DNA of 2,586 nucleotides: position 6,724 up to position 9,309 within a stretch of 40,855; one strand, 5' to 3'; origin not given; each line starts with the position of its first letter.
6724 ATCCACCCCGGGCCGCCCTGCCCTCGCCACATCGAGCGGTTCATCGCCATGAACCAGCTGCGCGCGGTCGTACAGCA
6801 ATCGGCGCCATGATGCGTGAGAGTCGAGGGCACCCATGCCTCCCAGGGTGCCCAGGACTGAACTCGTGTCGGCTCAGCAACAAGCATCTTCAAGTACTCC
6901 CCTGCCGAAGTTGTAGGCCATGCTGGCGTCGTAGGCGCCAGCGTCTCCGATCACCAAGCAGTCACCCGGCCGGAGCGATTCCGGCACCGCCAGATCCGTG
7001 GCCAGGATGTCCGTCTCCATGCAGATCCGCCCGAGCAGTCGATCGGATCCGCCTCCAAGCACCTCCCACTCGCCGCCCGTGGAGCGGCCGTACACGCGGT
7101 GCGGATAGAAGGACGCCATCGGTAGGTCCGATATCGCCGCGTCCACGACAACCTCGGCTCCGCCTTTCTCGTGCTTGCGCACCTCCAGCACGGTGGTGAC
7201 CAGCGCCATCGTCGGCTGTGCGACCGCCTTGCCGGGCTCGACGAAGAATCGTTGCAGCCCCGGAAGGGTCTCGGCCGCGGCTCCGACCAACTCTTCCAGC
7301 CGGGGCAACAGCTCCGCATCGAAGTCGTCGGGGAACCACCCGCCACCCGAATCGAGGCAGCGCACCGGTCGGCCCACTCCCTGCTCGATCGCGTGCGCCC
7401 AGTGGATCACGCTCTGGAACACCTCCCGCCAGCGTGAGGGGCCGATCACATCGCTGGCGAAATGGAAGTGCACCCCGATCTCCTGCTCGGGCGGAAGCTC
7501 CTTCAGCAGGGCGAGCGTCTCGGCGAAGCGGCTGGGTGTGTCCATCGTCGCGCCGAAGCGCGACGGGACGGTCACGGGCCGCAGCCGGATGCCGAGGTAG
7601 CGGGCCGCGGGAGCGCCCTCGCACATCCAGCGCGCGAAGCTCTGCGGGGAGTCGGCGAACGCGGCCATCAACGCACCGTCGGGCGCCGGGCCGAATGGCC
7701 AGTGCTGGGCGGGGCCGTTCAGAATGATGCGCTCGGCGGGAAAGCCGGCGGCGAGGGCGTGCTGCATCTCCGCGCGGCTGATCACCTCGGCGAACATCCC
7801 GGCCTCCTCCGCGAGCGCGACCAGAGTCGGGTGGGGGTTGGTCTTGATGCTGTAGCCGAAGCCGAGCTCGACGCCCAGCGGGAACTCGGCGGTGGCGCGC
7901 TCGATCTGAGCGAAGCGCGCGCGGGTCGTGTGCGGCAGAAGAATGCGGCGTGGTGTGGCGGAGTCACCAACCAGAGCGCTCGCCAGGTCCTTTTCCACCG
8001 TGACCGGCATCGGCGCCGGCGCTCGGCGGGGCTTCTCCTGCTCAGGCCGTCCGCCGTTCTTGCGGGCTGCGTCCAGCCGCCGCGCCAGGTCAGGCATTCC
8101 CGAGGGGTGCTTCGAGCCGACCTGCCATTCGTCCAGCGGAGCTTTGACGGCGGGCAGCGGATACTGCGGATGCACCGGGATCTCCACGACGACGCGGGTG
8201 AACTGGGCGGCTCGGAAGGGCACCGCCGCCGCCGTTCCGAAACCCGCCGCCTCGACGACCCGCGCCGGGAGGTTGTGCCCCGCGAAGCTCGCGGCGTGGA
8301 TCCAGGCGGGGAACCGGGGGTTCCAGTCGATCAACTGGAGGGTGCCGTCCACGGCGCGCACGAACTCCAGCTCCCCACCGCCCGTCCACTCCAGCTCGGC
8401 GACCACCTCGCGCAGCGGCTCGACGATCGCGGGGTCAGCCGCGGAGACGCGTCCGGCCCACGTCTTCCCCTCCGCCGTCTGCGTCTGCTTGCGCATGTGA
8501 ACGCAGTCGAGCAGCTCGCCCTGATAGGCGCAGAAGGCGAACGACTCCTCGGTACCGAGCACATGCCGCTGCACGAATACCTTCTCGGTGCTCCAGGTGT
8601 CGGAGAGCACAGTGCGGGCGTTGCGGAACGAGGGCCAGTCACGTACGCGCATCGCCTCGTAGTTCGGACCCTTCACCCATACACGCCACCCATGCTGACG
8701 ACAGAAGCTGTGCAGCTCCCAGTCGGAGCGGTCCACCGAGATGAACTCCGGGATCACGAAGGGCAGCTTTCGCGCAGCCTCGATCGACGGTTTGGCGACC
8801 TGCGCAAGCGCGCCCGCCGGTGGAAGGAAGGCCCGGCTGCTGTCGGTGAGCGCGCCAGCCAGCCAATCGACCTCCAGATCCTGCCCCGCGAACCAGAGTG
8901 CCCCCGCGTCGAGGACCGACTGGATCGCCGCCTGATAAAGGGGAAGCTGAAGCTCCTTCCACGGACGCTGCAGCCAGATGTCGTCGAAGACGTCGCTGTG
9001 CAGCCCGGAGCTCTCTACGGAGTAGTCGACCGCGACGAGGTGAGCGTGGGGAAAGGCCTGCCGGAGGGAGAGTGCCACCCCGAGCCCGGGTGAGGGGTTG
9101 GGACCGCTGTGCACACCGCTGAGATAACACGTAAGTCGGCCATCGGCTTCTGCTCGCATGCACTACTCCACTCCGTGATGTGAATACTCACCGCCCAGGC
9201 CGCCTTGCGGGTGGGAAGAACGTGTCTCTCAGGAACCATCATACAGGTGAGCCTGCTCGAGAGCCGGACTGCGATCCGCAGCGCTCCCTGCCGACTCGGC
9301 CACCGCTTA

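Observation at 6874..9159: Single-polypeptide fusion of ATP-grasp ligase and fold-type-III PLP decarboxylase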

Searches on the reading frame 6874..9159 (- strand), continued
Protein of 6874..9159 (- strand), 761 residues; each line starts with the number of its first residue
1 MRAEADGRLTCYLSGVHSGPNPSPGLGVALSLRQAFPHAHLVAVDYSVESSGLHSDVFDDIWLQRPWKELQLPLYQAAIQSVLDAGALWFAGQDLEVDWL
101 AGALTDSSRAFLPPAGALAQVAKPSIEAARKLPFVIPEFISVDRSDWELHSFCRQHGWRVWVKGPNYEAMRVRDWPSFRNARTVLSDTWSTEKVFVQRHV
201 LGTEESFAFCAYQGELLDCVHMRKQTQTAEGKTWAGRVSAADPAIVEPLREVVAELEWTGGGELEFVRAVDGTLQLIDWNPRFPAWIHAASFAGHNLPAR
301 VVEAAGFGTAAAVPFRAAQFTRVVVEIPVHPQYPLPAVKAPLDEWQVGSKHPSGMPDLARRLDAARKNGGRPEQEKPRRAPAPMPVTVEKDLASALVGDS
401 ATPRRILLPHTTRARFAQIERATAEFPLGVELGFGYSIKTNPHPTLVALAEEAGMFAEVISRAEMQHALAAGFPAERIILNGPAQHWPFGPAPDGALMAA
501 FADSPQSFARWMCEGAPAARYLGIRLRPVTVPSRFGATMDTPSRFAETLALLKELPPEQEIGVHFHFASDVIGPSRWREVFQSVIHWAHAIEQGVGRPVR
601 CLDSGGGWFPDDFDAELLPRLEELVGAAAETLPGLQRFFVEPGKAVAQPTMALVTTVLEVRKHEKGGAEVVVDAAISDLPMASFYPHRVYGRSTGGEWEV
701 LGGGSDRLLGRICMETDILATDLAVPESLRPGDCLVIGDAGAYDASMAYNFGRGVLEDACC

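Call 50: search_protein_families(library=ncbifam, alignment_id=A6, max_evalue=1)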
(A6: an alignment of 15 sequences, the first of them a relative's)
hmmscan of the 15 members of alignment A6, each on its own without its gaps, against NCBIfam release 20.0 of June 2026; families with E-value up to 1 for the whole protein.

A. member 1, L003:7258-8001:+ (247 aa): 0 families

B. families by the number of members that match (of 15 scanned): 2 families
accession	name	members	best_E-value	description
TIGR02399.1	salt_tol_Pase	2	0.02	glucosylglycerol 3-phosphatase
NF041848.1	celb_epim_EpiA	1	0.023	cellobiose 2-epimerase EpiA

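Call 64: search_protein_families(library=pfam, proteins=[L044:10899-11858:+, L077:6462-7520:+, L074:11013-11873:-, L027:10926-11372:+, L032:6638-7048:+, L074:6014-7510:+, L074:11870-13111:-, L027:11374-12897:-, L074:3710-5860:+, L069:4233-6431:-], max_evalue=0.001)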
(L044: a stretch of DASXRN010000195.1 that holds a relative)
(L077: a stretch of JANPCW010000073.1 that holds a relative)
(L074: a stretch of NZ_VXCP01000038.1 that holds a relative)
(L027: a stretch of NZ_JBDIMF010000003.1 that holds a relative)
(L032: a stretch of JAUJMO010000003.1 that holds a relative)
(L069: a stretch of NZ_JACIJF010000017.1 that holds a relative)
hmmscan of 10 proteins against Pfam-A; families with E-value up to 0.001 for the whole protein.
L044:10899-11858:+ (319 aa): 1 family
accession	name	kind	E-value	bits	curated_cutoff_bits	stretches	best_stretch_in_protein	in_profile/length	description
PF03253.19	UT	-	8.7e-72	242.2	25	1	9-311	2-291/292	Urea transporter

L077:6462-7520:+ (352 aa): 1 family
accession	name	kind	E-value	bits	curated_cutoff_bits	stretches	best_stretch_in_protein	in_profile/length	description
PF03253.19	UT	-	7.1e-70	235.9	25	1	37-344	2-291/292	Urea transporter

L074:11013-11873:- (286 aa): 0 families

L027:10926-11372:+ (148 aa): 3 families
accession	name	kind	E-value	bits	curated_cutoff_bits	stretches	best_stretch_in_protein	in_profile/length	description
PF00583.31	Acetyltransf_1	-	1.5e-09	38.5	20.7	1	46-123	34-116/116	Acetyltransferase (GNAT) family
PF13508.13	Acetyltransf_7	-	5.2e-09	36.8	27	1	47-124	5-83/84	Acetyltransferase (GNAT) domain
PF13673.13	Acetyltransf_10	-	5.4e-05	23.6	23.6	1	43-127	29-111/128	Acetyltransferase (GNAT) domain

L032:6638-7048:+ (136 aa): 3 families
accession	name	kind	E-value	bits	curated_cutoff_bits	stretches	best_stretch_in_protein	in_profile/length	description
PF00583.31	Acetyltransf_1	-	3.2e-09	37.5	20.7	1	38-114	35-116/116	Acetyltransferase (GNAT) family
PF13508.13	Acetyltransf_7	-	5.1e-09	36.8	27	1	36-115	4-83/84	Acetyltransferase (GNAT) domain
PF13673.13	Acetyltransf_10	-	0.00098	19.5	23.6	0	62-117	54-110/128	Acetyltransferase (GNAT) domain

L074:6014-7510:+ (498 aa): 1 family
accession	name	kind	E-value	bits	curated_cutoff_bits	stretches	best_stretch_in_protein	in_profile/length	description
PF00171.27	Aldedh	-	1.9e-140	468.9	23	1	44-493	8-461/461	Aldehyde dehydrogenase family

L074:11870-13111:- (413 aa): 1 family
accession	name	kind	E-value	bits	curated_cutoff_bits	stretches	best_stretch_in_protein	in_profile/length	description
PF07690.21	MFS_1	-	1.8e-23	83.5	33.4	2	22-343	6-324/347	Major Facilitator Superfamily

L027:11374-12897:- (507 aa): 1 family
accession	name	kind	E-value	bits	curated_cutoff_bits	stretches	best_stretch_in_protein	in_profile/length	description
PF07690.21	MFS_1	-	6.4e-18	65.2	33.4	1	34-387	7-347/347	Major Facilitator Superfamily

L074:3710-5860:+ (716 aa): 2 families
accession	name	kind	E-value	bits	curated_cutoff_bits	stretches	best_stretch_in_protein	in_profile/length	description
PF04185.19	Phosphoesterase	-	3.4e-104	349.3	23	1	49-460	1-355/356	Phosphoesterase family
PF05506.17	PLipase_C_C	-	6.9e-42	142.7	24.4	2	529-616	1-79/80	Bacterial phospholipase C, C-terminal domain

L069:4233-6431:- (732 aa): 15 families
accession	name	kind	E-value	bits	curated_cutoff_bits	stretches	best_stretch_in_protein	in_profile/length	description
PF13245.12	AAA_19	-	5.2e-44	150.1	25.1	1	343-474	1-134/134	AAA domain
PF13604.12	AAA_30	-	3e-40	138.5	27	1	338-517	1-174/191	AAA domain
PF14490.11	HHH_RecD2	-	4.6e-34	116.6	27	1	159-247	2-91/92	ATP-dependent RecD2 DNA helicase HHH domain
PF23139.1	OB_YrrC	-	9.7e-22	77.1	27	1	20-93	2-76/76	ATP-dependent DNA helicase YrrC, OB-fold domain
PF13538.12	UvrD_C_2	-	3.4e-19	68.9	27.4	1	657-705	1-52/52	UvrD-like helicase C-terminal domain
PF18335.7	SH3_13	-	8.6e-18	64.3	41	1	578-640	1-65/65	ATP-dependent RecD-like DNA helicase SH3 domain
PF14520.12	HHH_5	-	1.1e-12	48.6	27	1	108-157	7-56/57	Helix-hairpin-helix domain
PF01443.25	Viral_helicase1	-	5.3e-12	46.5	21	2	356-471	1-99/228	Viral superfamily 1 RNA helicase core domain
PF13086.12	AAA_11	-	1.7e-08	35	27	1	338-382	1-53/257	AAA domain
PF20720.3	nSTAND3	-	1e-05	25.8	27.2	1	344-384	8-48/155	Novel STAND NTPase 3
PF13191.12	AAA_16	-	5.1e-05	24.3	32.6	1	353-392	24-63/167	AAA ATPase domain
PF03193.22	RsgA_GTPase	-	0.00016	22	30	1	343-393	96-146/174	RsgA GTPase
PF05127.21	NAT10_TcmA_helicase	-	0.00023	21.5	22.7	1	357-453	1-112/176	RNA cytidine acetyltransferase NAT10/TcmA, helicase domain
PF03266.21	NTPase_1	-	0.00027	21.2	23.9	1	357-384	3-30/168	NTPase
PF05970.20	PIF1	-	0.00055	20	25.9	0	339-448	2-120/223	PIF1-like helicase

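Call 77: search_protein_families(library=padloc, proteins=[window:6874-9159:-, L003:7258-8001:+], max_evalue=0.01)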
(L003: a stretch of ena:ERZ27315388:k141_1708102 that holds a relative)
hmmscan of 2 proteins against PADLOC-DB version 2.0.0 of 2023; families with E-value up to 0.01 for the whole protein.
window:6874-9159:- (761 aa): 0 families

L003:7258-8001:+ (247 aa): 0 families

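Call 92: search_dna_similar(query=window:6874-9159:-, collection=plasmids, mode=protein, max_evalue=1e-20, max_rows=15)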
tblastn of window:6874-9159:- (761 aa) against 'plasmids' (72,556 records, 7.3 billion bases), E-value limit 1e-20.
Records with a match: 1; places in all: 1; records where one place covers at least 80% of the query: 1.
Best place of each record, by identity: <60% 1.
By first word of the organism name: Streptomyces 1.
By predicted mobility (MOB-suite, as given by PLSDB): non-mobilizable 1.
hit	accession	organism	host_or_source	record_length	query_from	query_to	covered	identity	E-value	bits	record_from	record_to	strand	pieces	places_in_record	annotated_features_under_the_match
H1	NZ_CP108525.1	Streptomyces zaomyceticus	-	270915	8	754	98%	37.6%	9e-112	381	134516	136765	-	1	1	hypothetical protein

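Call 94: get_annotated_region(hit=H1, flank=12000)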
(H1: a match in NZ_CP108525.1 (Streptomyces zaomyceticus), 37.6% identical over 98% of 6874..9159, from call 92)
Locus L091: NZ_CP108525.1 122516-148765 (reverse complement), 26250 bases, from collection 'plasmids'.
description: Streptomyces zaomyceticus strain NBC_01228 plasmid unnamed1, complete sequence
organism: Streptomyces zaomyceticus (NCBI taxid 68286)
taxonomy: Bacteria; Actinomycetota; Actinomycetes; Kitasatosporales; Streptomycetaceae; Streptomyces; Streptomyces zaomyceticus
host: -; source: -; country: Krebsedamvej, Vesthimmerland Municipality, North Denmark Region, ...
typing (MOB-suite, as given by PLSDB): non-mobilizable
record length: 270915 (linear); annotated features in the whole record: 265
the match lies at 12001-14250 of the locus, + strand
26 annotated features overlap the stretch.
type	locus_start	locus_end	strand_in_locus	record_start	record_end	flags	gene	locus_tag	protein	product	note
CDS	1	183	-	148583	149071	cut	-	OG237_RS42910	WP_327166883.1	hypothetical protein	-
CDS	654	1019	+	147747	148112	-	-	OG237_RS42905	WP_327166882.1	hypothetical protein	-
CDS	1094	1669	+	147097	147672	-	-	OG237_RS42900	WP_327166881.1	VanZ family protein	GO:0071555 - cell wall organization [Evidence IEA]; GO:0046677 - response to antibiotic [Evidence IEA]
CDS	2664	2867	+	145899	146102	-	-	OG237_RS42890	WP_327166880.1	hypothetical protein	-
CDS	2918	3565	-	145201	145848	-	-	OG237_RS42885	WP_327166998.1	hypothetical protein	-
CDS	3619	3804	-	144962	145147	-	-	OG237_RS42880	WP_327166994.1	hypothetical protein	-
CDS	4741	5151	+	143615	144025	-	-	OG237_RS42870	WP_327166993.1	lamin tail domain-containing protein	-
CDS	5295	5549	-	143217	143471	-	-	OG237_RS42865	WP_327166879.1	hypothetical protein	-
CDS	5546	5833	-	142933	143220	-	-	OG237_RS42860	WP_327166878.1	hypothetical protein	-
CDS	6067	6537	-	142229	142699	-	-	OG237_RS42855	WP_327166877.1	hypothetical protein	-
CDS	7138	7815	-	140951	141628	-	-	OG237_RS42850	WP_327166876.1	class I SAM-dependent methyltransferase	-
CDS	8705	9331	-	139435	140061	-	-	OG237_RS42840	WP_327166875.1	class I SAM-dependent methyltransferase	-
CDS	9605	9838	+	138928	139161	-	-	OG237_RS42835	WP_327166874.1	hypothetical protein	-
CDS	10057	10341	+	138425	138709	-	-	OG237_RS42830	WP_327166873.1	WhiB family transcriptional regulator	-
CDS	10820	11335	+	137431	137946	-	-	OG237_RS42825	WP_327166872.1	lamin tail domain-containing protein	-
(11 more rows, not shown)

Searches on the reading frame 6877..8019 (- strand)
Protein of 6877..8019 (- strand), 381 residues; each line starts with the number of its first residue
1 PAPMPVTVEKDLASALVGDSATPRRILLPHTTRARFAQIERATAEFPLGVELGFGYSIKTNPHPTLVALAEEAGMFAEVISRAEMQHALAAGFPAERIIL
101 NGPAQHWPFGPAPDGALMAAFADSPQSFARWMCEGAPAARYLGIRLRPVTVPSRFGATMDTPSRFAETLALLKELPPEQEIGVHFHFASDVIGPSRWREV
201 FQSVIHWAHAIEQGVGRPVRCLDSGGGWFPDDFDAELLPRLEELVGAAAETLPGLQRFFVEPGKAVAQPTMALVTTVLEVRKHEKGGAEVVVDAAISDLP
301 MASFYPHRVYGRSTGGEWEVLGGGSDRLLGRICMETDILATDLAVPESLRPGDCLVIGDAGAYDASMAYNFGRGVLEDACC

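Call 14: search_solved_structures(query=window:6877-8019:-, max_evalue=0.001, show_alignments=2)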
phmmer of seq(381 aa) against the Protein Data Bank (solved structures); distinct sequences matched with E-value up to 0.001: 31.
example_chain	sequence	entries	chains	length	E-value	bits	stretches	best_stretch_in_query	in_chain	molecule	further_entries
2p3e_A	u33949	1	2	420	1.6e-18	70.4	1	54-371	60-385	Diaminopimelate decarboxylase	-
2yxx_A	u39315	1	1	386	8.6e-16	61.4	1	22-372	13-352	Diaminopimelate decarboxylase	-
3c5q_A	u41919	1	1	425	1.7e-14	57.1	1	179-372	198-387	Diaminopimelate decarboxylase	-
2qgh_A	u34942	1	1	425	1.7e-14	57.1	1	179-372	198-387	Diaminopimelate decarboxylase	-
6n2f_A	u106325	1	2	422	1.1e-12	51.2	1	44-371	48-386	Diaminopimelate decarboxylase 2, chloroplastic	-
7kh2_A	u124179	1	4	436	1.2e-12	51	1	55-367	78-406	N-citrylornithine decarboxylase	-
6n2a_A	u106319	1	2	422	2.6e-12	50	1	44-371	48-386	Diaminopimelate decarboxylase 1, chloroplastic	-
3vab_A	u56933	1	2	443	6.2e-12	48.7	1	54-372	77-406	Diaminopimelate decarboxylase 1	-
5x7m_A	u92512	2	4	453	6.5e-12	48.6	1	56-371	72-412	Diaminopimelate decarboxylase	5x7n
1twi_A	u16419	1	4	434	5.1e-11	45.7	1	47-372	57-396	Diaminopimelate decarboxylase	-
1tuf_A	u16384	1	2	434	5.1e-11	45.7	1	47-372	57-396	Diaminopimelate decarboxylase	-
2j66_A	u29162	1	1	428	6.8e-11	45.3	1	52-367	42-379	BTRK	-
7ru7_A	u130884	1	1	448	7.9e-11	45.1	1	52-367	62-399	L-glutamyl-[BtrI acyl-carrier protein] decarboxylase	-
3n2b_A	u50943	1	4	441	2.8e-10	43.3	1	153-372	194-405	Diaminopimelate decarboxylase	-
1hkv_A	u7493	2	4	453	9.1e-10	41.6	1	181-371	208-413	DIAMINOPIMELATE DECARBOXYLASE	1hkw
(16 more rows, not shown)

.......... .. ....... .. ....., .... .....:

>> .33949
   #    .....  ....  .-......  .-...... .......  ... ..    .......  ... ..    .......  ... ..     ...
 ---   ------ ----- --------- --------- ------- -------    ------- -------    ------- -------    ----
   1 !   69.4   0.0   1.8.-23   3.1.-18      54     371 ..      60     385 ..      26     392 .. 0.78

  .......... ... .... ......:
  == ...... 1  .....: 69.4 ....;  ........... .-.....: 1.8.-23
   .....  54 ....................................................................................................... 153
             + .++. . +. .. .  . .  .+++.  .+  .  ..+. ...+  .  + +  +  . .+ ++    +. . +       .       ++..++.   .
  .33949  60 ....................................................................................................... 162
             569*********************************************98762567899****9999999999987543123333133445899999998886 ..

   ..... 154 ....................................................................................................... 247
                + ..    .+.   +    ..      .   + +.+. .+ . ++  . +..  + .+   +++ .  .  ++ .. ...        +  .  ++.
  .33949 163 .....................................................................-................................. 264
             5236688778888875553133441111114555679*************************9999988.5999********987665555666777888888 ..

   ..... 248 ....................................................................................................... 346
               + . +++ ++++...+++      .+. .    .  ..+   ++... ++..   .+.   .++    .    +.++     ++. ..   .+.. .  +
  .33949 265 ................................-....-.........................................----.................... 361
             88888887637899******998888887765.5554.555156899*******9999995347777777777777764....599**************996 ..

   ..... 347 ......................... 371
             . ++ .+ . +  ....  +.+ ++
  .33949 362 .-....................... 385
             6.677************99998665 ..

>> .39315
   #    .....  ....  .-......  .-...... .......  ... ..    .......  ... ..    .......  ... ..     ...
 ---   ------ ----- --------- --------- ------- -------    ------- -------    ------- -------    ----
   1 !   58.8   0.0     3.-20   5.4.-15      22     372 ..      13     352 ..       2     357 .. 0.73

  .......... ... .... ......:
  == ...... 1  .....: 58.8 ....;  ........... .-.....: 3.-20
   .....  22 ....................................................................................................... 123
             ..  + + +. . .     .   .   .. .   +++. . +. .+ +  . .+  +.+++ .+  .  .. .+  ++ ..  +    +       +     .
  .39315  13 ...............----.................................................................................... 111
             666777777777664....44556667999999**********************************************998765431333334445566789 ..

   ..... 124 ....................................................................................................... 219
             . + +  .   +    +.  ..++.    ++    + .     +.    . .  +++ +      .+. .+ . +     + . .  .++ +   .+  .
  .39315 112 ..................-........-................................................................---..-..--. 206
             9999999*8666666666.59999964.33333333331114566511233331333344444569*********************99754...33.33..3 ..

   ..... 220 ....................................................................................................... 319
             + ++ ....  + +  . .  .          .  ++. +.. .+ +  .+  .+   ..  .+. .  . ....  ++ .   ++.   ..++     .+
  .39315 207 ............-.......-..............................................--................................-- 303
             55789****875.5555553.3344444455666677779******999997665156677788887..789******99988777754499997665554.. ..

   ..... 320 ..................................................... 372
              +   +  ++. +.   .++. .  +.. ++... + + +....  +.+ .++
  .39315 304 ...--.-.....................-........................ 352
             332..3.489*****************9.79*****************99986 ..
